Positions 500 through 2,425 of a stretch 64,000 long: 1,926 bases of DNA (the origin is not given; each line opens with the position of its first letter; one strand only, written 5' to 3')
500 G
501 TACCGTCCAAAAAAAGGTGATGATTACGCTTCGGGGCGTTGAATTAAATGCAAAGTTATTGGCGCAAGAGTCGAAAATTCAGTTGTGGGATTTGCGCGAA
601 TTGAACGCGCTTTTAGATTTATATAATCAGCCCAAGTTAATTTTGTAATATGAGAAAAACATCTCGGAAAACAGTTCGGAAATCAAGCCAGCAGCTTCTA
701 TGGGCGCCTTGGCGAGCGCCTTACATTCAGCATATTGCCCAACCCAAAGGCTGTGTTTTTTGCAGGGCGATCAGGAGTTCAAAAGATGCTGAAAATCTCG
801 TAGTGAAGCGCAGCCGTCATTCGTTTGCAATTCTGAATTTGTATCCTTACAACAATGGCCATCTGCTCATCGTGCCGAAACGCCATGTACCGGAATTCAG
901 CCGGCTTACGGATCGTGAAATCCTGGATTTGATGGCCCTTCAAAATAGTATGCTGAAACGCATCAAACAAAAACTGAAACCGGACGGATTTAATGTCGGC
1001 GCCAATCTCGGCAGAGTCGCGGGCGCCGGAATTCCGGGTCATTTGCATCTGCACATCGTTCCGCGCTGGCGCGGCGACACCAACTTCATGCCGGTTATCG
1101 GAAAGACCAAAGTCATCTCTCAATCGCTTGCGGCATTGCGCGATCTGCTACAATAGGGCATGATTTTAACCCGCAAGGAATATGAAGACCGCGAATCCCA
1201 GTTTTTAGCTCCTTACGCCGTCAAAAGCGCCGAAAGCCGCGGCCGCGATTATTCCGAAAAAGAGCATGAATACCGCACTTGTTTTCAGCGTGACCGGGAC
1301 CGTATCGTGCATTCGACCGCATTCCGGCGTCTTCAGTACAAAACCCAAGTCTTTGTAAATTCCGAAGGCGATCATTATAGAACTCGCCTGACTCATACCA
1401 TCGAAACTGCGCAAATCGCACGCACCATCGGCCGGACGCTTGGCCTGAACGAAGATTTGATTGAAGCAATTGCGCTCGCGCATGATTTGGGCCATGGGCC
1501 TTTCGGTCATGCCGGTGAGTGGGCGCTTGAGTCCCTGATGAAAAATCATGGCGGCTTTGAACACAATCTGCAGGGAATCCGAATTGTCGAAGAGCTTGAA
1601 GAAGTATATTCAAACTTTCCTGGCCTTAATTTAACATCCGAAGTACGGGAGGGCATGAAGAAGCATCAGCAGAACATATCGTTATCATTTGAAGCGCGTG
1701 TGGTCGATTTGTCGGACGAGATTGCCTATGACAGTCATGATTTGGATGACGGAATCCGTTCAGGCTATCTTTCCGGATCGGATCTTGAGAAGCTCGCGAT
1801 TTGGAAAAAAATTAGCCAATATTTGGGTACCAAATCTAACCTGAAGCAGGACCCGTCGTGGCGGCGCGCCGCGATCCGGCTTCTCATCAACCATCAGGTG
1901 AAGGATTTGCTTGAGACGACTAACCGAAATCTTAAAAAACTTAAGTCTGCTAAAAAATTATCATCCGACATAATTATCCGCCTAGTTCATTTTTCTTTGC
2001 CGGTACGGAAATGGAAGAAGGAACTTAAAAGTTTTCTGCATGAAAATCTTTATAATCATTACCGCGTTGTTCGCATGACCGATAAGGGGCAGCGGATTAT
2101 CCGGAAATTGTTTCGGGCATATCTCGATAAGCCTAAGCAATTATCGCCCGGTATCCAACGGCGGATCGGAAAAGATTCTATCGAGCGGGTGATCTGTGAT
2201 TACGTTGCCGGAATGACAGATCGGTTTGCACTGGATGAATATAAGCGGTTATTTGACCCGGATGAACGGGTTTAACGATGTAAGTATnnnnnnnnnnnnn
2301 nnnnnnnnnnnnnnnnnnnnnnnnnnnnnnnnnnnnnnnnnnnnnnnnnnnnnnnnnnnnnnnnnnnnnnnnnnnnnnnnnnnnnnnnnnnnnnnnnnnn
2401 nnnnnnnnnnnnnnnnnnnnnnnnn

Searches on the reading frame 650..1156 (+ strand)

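Call 59: search_protein_families(library=pfam, proteins=[window:650-1156:+], max_evalue=0.00001)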
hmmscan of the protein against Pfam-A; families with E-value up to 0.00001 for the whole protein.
window:650-1156:+ (168 aa): 2 families
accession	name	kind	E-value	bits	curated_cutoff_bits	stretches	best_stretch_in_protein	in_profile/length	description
PF01230.28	HIT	-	4e-17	63.1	21.5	1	47-139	4-95/98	HIT domain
PF11969.13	DcpS_C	-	3e-08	34.6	24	1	35-137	2-100/114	Scavenger mRNA decapping enzyme C-term binding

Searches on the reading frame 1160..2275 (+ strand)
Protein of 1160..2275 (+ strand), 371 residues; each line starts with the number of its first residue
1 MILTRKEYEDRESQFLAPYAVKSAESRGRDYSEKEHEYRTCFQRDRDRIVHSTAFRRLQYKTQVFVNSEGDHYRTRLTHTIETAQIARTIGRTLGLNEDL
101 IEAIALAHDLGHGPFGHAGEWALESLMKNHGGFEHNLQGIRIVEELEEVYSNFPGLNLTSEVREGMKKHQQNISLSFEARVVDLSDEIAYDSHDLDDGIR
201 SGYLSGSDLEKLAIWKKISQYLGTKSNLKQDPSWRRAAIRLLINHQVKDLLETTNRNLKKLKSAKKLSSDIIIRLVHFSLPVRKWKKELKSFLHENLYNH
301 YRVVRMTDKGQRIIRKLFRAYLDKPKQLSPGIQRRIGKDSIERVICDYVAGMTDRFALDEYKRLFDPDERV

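Call 59: search_protein_families(library=pfam, proteins=[window:1160-2275:+], max_evalue=0.00001)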
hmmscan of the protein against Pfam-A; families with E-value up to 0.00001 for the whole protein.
window:1160-2275:+ (371 aa): 2 families
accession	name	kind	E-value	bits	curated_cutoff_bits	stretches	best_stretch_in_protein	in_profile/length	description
PF13286.11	HD_assoc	-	6e-29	100.9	22.2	1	276-363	1-91/91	Phosphohydrolase-associated domain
PF01966.28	HD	-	9.4e-17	61.8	22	1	76-190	1-115/116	HD domain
